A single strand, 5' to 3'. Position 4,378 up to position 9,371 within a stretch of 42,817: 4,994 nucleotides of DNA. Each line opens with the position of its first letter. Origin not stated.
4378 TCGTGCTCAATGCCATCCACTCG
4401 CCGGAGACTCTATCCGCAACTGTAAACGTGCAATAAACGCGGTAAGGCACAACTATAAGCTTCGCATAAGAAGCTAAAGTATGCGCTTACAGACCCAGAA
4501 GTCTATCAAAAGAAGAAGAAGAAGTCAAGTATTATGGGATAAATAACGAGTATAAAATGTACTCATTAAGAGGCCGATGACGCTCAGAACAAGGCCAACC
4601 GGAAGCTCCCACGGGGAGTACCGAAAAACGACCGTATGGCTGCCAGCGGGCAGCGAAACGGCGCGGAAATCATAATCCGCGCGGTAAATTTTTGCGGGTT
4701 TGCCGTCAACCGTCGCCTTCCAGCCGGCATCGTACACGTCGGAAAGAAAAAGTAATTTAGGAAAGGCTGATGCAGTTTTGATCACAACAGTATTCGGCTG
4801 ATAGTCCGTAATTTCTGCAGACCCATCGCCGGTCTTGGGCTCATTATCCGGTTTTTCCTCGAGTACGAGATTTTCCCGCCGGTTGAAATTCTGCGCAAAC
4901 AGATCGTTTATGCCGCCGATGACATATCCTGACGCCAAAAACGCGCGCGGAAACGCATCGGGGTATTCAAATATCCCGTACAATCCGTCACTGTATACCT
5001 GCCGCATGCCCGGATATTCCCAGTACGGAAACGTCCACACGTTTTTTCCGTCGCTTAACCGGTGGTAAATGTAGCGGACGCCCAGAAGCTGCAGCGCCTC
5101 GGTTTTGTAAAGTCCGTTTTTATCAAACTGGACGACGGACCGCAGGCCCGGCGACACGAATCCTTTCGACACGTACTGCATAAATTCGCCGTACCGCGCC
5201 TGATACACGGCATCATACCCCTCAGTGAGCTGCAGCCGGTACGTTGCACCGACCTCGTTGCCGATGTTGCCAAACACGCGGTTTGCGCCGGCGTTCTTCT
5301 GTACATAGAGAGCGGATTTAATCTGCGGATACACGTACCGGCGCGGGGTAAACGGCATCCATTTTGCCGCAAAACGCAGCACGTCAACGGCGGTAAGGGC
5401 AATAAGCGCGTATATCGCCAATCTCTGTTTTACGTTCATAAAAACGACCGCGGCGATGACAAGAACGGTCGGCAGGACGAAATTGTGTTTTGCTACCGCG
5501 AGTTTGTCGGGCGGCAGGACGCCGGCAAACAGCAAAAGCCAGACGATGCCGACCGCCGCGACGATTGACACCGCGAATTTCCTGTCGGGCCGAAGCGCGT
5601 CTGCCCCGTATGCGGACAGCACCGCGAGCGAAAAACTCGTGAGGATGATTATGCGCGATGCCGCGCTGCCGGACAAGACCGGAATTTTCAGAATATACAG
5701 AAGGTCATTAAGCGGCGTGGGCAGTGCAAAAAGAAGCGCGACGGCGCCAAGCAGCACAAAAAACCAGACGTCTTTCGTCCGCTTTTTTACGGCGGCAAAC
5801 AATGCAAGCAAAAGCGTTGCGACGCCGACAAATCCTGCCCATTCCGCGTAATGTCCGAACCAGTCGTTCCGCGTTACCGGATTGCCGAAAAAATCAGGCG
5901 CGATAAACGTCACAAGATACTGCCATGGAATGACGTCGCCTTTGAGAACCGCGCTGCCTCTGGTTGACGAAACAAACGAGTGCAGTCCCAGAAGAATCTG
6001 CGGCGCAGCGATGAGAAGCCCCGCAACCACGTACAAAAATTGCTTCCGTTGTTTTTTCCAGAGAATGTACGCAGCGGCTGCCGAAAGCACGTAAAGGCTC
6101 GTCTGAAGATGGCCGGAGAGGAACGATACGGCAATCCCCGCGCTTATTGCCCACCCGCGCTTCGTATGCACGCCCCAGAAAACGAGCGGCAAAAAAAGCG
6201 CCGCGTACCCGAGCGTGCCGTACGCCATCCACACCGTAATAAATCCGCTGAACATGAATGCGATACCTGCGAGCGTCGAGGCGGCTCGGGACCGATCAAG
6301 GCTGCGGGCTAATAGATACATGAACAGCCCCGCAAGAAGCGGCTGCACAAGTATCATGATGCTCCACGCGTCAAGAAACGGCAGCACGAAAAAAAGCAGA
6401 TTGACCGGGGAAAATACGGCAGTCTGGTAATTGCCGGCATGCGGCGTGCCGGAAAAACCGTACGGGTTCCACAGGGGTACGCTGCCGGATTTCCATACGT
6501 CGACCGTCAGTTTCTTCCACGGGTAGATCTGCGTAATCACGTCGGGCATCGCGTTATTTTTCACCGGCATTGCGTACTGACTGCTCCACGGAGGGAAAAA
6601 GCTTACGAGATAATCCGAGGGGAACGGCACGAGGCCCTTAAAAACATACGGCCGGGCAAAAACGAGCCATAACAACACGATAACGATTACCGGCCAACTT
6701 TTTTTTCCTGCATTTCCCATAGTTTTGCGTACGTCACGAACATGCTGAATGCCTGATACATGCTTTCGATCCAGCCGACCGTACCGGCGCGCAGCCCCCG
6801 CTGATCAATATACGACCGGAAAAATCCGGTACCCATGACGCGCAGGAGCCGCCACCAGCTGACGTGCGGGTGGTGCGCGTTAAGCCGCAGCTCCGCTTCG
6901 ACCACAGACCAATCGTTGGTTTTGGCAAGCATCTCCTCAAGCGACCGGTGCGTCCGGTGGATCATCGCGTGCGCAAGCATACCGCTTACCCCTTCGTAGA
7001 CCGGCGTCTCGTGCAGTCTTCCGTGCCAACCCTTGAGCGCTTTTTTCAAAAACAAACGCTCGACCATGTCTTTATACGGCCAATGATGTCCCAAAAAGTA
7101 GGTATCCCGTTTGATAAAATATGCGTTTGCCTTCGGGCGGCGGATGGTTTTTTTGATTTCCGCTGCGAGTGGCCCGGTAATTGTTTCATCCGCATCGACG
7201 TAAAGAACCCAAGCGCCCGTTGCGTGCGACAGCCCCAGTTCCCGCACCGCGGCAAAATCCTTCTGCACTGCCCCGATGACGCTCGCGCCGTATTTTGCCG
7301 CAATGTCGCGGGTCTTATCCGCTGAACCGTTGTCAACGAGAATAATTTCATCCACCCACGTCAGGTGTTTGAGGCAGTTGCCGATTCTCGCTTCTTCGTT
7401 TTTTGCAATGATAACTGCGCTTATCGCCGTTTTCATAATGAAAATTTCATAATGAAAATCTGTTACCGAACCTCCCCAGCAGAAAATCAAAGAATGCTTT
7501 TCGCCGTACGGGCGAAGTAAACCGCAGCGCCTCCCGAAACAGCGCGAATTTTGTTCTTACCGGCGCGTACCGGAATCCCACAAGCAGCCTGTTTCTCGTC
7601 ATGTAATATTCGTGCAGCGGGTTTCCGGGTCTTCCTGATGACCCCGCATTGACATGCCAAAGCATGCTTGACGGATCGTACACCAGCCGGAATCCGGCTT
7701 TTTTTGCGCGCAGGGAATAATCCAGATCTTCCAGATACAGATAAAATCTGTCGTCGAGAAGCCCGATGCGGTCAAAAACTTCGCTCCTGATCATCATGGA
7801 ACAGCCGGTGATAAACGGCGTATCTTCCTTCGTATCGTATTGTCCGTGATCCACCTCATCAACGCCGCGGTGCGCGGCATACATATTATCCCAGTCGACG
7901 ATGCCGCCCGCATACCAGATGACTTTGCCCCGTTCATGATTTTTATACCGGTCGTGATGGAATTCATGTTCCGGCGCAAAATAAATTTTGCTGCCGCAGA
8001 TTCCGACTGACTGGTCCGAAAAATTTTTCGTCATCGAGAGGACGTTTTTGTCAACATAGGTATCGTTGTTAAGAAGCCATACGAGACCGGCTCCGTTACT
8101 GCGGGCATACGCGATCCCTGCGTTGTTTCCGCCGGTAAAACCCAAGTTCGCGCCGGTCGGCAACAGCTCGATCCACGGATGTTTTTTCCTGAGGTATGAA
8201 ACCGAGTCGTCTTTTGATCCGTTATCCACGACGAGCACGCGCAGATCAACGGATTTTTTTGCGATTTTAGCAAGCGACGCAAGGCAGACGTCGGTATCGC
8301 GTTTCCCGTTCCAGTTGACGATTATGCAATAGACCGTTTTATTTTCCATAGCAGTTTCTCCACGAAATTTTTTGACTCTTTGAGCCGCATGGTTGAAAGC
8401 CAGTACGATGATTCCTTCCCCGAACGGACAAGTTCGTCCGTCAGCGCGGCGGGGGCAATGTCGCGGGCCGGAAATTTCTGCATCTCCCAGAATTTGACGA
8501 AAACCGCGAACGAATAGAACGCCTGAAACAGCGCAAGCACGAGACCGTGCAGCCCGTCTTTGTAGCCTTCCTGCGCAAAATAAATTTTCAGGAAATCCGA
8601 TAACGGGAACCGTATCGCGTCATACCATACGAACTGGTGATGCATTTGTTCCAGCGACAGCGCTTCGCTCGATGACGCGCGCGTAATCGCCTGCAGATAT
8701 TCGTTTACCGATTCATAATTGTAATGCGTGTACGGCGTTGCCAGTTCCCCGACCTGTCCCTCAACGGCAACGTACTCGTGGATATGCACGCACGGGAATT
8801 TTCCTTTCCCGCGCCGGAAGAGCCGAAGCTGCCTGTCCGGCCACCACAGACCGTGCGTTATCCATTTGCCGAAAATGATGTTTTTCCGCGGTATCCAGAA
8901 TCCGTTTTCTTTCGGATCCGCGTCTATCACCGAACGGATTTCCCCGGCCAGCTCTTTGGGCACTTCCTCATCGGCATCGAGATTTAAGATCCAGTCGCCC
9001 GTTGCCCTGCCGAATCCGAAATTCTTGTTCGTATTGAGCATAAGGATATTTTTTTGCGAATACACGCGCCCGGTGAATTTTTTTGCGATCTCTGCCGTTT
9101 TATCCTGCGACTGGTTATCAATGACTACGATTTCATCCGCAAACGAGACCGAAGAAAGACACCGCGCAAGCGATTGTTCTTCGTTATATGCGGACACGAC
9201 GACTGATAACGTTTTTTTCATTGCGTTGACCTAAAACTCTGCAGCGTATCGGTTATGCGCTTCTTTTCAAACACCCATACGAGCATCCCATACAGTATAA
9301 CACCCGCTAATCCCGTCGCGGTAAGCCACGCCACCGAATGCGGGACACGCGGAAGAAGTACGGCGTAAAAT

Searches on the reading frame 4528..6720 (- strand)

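Call 79: search_protein_families(library=pfam, proteins=[window:4528-6720:-], max_evalue=0.00001)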
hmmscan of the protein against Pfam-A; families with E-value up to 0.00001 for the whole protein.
window:4528-6720:- (731 aa): 1 family
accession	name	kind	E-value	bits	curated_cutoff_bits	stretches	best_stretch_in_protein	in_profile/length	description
PF09586.16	YfhO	-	2e-18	66.6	28.5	1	636-713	757-835/835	Bacterial membrane protein YfhO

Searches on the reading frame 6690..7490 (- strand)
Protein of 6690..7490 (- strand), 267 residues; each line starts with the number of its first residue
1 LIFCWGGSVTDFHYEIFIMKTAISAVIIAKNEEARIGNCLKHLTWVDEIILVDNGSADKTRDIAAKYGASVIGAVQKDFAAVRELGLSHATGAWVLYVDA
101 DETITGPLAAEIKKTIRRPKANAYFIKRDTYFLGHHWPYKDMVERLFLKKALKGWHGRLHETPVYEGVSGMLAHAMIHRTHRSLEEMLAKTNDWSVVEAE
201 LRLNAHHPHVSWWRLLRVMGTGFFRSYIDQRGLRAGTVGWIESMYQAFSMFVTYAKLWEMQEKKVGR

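Call 79: search_protein_families(library=pfam, proteins=[window:6690-7490:-], max_evalue=0.00001)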
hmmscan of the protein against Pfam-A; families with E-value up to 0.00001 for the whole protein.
window:6690-7490:- (267 aa): 2 families
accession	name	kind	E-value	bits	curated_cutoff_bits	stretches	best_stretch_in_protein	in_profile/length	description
PF00535.33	Glycos_transf_2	-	8.1e-18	65.3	23.3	1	24-141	1-128/168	Glycosyl transferase family 2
PF13704.12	Glyco_tranf_2_4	-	3.6e-09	37.4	27.5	1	30-105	1-85/98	Glycosyl transferase family 2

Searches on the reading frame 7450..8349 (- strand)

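Call 79: search_protein_families(library=pfam, proteins=[window:7450-8349:-], max_evalue=0.00001)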
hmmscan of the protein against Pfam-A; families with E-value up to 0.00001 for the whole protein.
window:7450-8349:- (300 aa): 2 families
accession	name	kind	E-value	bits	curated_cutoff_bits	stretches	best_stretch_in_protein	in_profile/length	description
PF00535.33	Glycos_transf_2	-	9e-14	52.2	23.3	1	8-195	2-167/168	Glycosyl transferase family 2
PF13641.12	Glyco_tranf_2_3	-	4.1e-13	50.3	27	1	6-235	3-214/230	Glycosyltransferase like family 2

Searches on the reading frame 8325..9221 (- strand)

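Call 79: search_protein_families(library=pfam, proteins=[window:8325-9221:-], max_evalue=0.00001)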
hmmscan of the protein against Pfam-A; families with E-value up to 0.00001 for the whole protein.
window:8325-9221:- (299 aa): 1 family
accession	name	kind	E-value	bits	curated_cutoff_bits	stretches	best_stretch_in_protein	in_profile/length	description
PF00535.33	Glycos_transf_2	-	3.8e-22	79.4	23.3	1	6-142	1-149/168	Glycosyl transferase family 2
